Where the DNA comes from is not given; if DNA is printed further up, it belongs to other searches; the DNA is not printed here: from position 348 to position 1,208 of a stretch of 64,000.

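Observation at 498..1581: YpsA-like SLOG protein and Tpt1/KptA RNA 2'-phosphotransferase in an overlapping operon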

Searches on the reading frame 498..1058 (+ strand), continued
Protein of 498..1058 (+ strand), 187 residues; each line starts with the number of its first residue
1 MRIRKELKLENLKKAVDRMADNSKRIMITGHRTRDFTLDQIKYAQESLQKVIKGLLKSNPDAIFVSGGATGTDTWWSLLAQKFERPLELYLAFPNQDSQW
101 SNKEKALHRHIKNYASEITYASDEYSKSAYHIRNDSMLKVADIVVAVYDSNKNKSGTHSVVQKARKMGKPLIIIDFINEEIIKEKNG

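Call 54: search_solved_structures(query=A2, max_evalue=1, show_alignments=2)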
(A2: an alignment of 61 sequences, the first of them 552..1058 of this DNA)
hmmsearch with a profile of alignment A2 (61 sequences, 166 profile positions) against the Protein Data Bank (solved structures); distinct sequences matched with E-value up to 1: 14.
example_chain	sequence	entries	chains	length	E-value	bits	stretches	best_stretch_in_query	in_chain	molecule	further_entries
2nx2_A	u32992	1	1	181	1.3e-14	57.1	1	4-164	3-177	Hypothetical protein ypsA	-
5mll_A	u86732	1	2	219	6.6e-06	28.8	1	27-156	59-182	DNA processing chain A (DprA)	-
4ljr_A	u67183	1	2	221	6.8e-06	28.8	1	27-156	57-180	DNA processing chain A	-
4ljk_A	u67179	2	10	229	7.6e-06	28.7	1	27-156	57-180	DNA processing chain A (DprA)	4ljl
8zva_A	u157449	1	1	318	7.9e-06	28.6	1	31-152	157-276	DNA processing protein DprA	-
9vzo_A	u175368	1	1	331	8.6e-06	28.5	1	31-152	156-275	DprA-like antitoxin protein ShosA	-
3imk_A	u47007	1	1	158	2.8e-05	26.8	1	39-72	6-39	Putative molybdenum carrier protein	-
3uqz_A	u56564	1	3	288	0.014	18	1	25-151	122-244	DNA processing protein DprA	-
2a0k_A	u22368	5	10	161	0.022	17.4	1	89-162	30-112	Nucleoside 2-deoxyribosyltransferase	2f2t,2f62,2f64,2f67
6qai_A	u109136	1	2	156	0.12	15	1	102-161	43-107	2-Deoxyribosyltransferase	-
8of6_A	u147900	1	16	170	0.17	14.5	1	101-158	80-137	YtoQ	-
3maj_A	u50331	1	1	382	0.24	14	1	43-153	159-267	DNA processing chain A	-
1vhk_A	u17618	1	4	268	0.78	12.4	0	63-136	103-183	Hypothetical protein yqeU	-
5zbk_A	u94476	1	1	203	0.88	12.2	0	34-78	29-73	Putative cytokinin riboside 5'-monophosphate phosphoribohydrolase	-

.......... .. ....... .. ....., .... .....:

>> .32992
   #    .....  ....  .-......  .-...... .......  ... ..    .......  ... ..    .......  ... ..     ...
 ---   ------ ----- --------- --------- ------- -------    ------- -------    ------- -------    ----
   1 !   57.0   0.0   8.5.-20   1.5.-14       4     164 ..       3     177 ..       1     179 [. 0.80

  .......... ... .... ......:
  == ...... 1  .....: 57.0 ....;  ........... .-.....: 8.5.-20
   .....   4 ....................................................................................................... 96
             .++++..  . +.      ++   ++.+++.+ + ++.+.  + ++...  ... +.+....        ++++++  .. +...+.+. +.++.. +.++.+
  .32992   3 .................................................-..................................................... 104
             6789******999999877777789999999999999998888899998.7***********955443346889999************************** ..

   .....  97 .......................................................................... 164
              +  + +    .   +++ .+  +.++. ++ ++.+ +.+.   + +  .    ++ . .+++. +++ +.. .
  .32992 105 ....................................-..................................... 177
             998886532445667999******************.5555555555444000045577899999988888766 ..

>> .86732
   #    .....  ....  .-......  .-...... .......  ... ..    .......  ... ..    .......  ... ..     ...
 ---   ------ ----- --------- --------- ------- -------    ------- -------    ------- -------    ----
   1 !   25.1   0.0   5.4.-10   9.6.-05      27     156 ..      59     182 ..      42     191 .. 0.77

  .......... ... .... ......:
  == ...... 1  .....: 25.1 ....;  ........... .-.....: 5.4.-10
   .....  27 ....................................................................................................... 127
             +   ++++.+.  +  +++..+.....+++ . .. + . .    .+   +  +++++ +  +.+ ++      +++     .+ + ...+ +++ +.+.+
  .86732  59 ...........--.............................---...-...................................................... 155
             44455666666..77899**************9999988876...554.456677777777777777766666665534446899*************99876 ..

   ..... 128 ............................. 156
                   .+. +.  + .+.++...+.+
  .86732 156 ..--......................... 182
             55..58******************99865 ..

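Call 60: predict_structure(alignment_id=A2)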
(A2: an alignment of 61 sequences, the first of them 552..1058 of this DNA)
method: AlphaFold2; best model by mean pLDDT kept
length: 169 residues; sequences in the alignment: 61
mean_pLDDT: 97.1   pTM: 0.91
mean pLDDT of the five models: 97.1, 96.9, 96.7, 96.6, 96.4
residues with pLDDT >= 90: 164; 70-90: 3; 50-70: 2; < 50: 0
segments of 3 or more residues with pLDDT < 50: none
pLDDT, mean of each block of 10 residues (from residue 1): 90 97 98 98 98 98 98 98 98 98 98 98 98 97 98 98 89
secondary structure, 60 per line:
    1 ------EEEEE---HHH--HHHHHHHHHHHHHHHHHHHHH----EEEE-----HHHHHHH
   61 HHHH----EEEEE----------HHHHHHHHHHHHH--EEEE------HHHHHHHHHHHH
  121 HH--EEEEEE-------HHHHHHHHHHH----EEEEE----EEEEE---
elements in order: E7-11 H20-40 E45-48 H54-64 E69-73 H84-96 E99-102 H109-122 E125-130 H138-148 E153-157 E162-166

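Call 63: fold_search(model_id=the predicted structure, library=pdb)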
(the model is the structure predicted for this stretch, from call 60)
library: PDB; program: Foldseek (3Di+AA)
matches with E <= 10: 1664; with E <= 0.001: 20
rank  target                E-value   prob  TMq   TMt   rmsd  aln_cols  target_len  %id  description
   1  2nx2                  8.1e-11  1.00  0.80  0.76   2.7       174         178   17  Crystal structure of protein ypsA from Bacillus subtilis, Pfam DUF1273 (released 2006-12-19)
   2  4ljr_A                1.8e-06  1.00  0.64  0.52   4.0       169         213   22  Structural insights into the unique single-stranded DNA binding mode of DNA processing protein A from Helicobacter pyl (released 2014-01-01)
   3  3uqz_C                1.9e-06  1.00  0.66  0.42   3.3       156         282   17  X-ray structure of DNA processing protein A (DprA) from Streptococcus pneumoniae (released 2012-08-29)
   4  8zva                  2.8e-06  1.00  0.64  0.38   3.8       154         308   22  structure of ShosA from E.coli APEC O1 (released 2025-04-09)
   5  5mll_A                2.9e-06  1.00  0.65  0.52   3.9       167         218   22  Structure of HpDprA at 1.9 Angstroms resolution (released 2017-12-20)
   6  5mll_B                3.1e-06  1.00  0.62  0.50   3.6       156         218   21  Structure of HpDprA at 1.9 Angstroms resolution (released 2017-12-20)
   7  3uqz_A                3.6e-06  1.00  0.64  0.40   3.6       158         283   16  X-ray structure of DNA processing protein A (DprA) from Streptococcus pneumoniae (released 2012-08-29)
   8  4ljk_F                4.3e-06  1.00  0.61  0.48   3.8       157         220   22  Structural insights into the unique single-stranded DNA binding mode of DNA processing protein A from Helicobacter pyl (released 2014-01-01)
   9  4ljk_G                5.2e-06  1.00  0.61  0.50   3.5       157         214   20  Structural insights into the unique single-stranded DNA binding mode of DNA processing protein A from Helicobacter pyl (released 2014-01-01)
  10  4ljk_A                1.3e-05  1.00  0.61  0.49   3.7       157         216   21  Structural insights into the unique single-stranded DNA binding mode of DNA processing protein A from Helicobacter pyl (released 2014-01-01)
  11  4ljk_D                1.3e-05  1.00  0.62  0.50   4.1       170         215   22  Structural insights into the unique single-stranded DNA binding mode of DNA processing protein A from Helicobacter pyl (released 2014-01-01)
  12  3maj                  1.7e-05  1.00  0.63  0.33   3.8       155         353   15  Crystal structure of putative DNA processing protein DprA from Rhodopseudomonas palustris CGA009 (released 2010-05-12)
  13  3uqz_B                2.3e-05  1.00  0.65  0.41   3.3       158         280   16  X-ray structure of DNA processing protein A (DprA) from Streptococcus pneumoniae (released 2012-08-29)
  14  2iz7_B                7.7e-05  1.00  0.55  0.58   4.6       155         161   17  structure of Moco Carrier Protein from Chlamydomonas reinhardtii (released 2006-07-27)
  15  1rcu_A                2.9e-04  1.00  0.52  0.51   4.7       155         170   16  X-RAY STRUCTURE OF TM1055 NORTHEAST STRUCTURAL GENOMICS CONSORTIUM TARGET VT76 (released 2003-12-02)
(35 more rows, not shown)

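Call 67: search_dna_similar(query=window:552-1058:+, collection=phages, mode=protein, max_evalue=0.001, max_rows=60, rows=spread)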
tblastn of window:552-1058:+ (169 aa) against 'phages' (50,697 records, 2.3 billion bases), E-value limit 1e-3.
Records with a match: 73; places in all: 73; records where one place covers at least 80% of the query: 68.
Best place of each record, by identity: <60% 73.
By first word of the organism name: Microbacterium 32; Bacillus 21; Bacteriophage 4; Oscillospiraceae 2; Tenacibaculum 2; Klebsiella 2; phage 1; Serratia 1; uncultured 1; Pseudomonas 1; and 6 more.
By host as written in the record: Microbacterium foliorum NRRL B-24224 21; - 9; Microbacterium foliorum NRRL B-24224 SEA 7; Bacillus subtilis subsp. subtilis str. 168 5; Microbacterium paraoxydans NRRL B-14843 3; Bacillus subtilis 3; Oscillospiraceae 2; Tenacibaculum sp. 2; and 16 more.
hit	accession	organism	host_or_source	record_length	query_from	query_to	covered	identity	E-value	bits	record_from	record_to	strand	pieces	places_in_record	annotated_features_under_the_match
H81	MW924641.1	Microbacterium phage SadLad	Microbacterium paraoxydans NRRL B-14843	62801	1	153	91%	31.4%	2e-18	87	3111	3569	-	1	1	10: DprA-like DNA processing chain A | 11: hypothetical protein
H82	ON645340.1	Microbacterium phage Fransoyer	Microbacterium paraoxydans NRRL B-14843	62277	1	153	91%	30.7%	9e-18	85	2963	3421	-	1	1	10: DprA-like DNA processing chain A | 11: hypothetical protein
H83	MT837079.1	Bacteriophage sp.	human fecal samples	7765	10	148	82%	33.8%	4e-7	54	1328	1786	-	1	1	record has no annotation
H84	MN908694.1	Microbacterium phage RubyRalph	Microbacterium paraoxydans NRRL B-14843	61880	1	153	91%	30.1%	3e-17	83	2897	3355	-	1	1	10: DprA-like DNA processing chain A | 11: hypothetical protein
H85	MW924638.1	Microbacterium phage Fizzles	Microbacterium foliorum NRRL B-24224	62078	7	153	87%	30.6%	7e-17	82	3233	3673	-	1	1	10: DprA-like DNA processing chain A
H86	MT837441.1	Bacteriophage sp.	human fecal samples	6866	3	153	89%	29.5%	2e-7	55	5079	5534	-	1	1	record has no annotation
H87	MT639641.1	Microbacterium phage Phinky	Microbacterium foliorum NRRL B-24224 SEA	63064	7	153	87%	29.9%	2e-17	84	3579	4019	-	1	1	14: DprA-like DNA processing chain A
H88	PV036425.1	Oscillospiraceae phage NatCom_11393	Oscillospiraceae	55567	7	153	87%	28.3%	3e-9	60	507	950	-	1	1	hypothetical protein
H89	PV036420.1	phage NatCom_9287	human feces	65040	7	153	87%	28.3%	1e-8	59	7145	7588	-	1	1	GTP-binding domain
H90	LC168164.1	Tenacibaculum phage pT24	Tenacibaculum sp.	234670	5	153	88%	27.6%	9e-7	53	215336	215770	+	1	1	hypothetical protein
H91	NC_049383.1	Tenacibaculum phage pT24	Tenacibaculum sp.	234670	5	153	88%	27.6%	9e-7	53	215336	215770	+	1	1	GTP-binding domain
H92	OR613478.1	Microbacterium phage BabyDotz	Microbacterium foliorum NRRL B-24224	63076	7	153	87%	27.9%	6e-16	80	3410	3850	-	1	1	9: DprA-like DNA processing chain A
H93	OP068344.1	Microbacterium phage Zagie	Microbacterium foliorum NRRL B-24224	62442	7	153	87%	27.9%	7e-16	80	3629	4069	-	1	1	11: DprA-like DNA processing chain A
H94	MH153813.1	Microbacterium phage Squash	Microbacterium foliorum NRRL B-24224 SEA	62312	7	153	87%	27.9%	3e-15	78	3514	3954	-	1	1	12: ssDNA binding protein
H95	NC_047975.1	Microbacterium phage Squash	Microbacterium foliorum NRRL B-24224 SEA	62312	7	153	87%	27.9%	3e-15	78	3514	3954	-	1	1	12: ssDNA binding protein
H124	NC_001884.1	Bacillus phage SPBc2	Bacillus subtilis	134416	6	148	85%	27.9%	2e-7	55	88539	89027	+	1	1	yoqJ: GTP-binding domain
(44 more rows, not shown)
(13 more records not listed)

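Call 73: search_protein_families(library=padloc, proteins=[window:552-1058:+], max_evalue=0.01)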
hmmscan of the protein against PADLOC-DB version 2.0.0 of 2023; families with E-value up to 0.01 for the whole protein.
window:552-1058:+ (169 aa): 1 family
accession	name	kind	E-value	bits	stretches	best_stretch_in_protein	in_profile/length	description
PDLC03961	ShosA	-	1.8e-06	25.5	1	44-157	146-259/303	-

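Call 88: get_annotated_region(hit=H1, flank=3500)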
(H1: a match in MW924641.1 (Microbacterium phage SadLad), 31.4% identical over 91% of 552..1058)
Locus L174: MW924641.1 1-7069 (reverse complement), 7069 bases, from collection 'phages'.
description: Microbacterium phage SadLad, complete genome.
organism: Microbacterium phage SadLad (NCBI taxid 2829392)
taxonomy: Viruses; Duplodnaviria; Heunggongvirae; Uroviricota; Caudoviricetes
host: Microbacterium paraoxydans NRRL B-14843; source: soil; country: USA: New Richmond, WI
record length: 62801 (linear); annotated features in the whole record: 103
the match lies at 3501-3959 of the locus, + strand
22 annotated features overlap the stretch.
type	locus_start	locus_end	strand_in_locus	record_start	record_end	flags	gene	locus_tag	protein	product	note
CDS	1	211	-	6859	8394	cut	22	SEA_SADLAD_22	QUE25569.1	terminase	-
CDS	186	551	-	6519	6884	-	21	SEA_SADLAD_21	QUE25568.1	ribbon-helix-helix DNA binding domain protein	-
CDS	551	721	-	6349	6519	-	20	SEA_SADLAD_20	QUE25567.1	hypothetical protein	-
CDS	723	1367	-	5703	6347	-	19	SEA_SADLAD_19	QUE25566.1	helix-turn-helix DNA binding domain protein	-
CDS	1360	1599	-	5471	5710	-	18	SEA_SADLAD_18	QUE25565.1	hypothetical protein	-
CDS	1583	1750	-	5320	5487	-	17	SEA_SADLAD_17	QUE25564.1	ribbon-helix-helix DNA binding domain protein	-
CDS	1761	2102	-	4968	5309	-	16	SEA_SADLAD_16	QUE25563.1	hypothetical protein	-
CDS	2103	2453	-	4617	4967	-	15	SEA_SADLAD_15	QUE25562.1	hypothetical protein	-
CDS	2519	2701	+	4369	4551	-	14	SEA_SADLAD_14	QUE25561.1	DNA binding protein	-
CDS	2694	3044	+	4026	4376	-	13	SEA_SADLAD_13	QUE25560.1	helix-turn-helix DNA binding domain protein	-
CDS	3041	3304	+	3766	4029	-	12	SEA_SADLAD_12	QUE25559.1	hypothetical protein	-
CDS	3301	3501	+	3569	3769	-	11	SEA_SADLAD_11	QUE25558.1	hypothetical protein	-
CDS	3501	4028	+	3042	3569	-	10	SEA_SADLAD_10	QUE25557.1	DprA-like DNA processing chain A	-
CDS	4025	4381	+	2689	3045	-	9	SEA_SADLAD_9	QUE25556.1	hypothetical protein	-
CDS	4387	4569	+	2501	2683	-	8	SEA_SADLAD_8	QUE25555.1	hypothetical protein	-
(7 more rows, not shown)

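Call 89: get_annotated_region(hit=H124, flank=4000)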
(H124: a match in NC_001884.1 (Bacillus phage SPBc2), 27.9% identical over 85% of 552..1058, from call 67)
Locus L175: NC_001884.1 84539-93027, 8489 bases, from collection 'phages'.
description: Bacillus phage SPBc2, complete genome.
organism: Bacillus phage SPBc2 (NCBI taxid 2932878)
taxonomy: Viruses; Duplodnaviria; Heunggongvirae; Uroviricota; Caudoviricetes; Spbetavirus; Spbetavirus SPbeta
host: Bacillus subtilis; source: -; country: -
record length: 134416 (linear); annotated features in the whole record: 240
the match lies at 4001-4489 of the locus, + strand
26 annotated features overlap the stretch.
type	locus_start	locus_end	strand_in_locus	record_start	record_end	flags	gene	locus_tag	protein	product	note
CDS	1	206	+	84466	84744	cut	yopY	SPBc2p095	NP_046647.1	hypothetical protein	-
CDS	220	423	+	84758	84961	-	yopZ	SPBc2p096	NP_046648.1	hypothetical protein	-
CDS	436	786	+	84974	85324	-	yoqA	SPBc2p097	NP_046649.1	hypothetical protein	-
CDS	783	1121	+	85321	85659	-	yoqB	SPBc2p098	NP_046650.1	hypothetical protein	-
CDS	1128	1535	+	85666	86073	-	yoqC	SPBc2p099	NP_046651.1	hypothetical protein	-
CDS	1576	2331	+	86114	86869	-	yoqD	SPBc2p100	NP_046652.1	anti-repressor Ant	-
CDS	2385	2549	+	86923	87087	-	yoqE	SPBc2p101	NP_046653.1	hypothetical protein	-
CDS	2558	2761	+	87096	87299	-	yoqF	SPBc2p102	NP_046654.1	hypothetical protein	-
CDS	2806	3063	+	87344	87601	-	yoqG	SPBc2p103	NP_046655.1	hypothetical protein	-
CDS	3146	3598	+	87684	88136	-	yoqH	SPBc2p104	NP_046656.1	hypothetical protein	-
CDS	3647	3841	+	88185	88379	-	yoqI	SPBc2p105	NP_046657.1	hypothetical protein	-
CDS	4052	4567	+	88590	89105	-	yoqJ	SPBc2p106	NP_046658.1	GTP-binding domain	similar to Bacillus subtilis YpsA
CDS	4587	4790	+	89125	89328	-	yoqK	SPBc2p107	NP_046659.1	hypothetical protein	-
CDS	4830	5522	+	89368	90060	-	yoqL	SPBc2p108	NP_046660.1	HNH endonuclease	-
stem_loop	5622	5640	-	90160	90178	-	-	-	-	-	-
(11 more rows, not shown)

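Call 90: get_annotated_region(hit=H13, flank=4000)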
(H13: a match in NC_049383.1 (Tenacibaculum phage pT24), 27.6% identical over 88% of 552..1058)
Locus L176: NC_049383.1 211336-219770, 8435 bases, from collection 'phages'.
description: Tenacibaculum phage pT24 DNA, complete genome.
organism: Tenacibaculum phage pT24 (NCBI taxid 1880590)
taxonomy: Viruses; Duplodnaviria; Heunggongvirae; Uroviricota; Caudoviricetes; Kungbxnavirus; Kungbxnavirus pT24
host: Tenacibaculum sp.; source: -; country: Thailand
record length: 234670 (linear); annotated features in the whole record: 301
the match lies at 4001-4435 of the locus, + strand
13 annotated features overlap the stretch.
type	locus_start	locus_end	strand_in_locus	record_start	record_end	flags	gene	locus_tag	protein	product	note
CDS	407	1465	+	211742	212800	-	-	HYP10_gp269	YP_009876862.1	RNA ligase and tail fiber protein attachment catalyst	-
CDS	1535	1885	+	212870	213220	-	-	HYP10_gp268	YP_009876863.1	hypothetical protein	-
CDS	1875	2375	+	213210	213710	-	-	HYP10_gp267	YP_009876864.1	hypothetical protein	-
CDS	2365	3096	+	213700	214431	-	-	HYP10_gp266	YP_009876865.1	hypothetical protein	-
CDS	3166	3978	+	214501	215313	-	-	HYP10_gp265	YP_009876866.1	hypothetical protein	-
CDS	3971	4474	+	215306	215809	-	-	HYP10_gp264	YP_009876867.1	GTP-binding domain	-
CDS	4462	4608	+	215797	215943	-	-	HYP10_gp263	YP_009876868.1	hypothetical protein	-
CDS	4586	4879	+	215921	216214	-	-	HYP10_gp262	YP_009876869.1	hypothetical protein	-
CDS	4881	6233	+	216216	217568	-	-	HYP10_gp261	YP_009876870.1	DNA topoisomerase II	-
CDS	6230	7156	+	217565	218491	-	-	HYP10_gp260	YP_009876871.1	hypothetical protein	-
CDS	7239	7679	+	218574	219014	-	-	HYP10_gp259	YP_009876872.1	hypothetical protein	-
CDS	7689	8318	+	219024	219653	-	-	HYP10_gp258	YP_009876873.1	hypothetical protein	-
CDS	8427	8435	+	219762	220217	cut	-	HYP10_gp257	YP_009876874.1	hypothetical protein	-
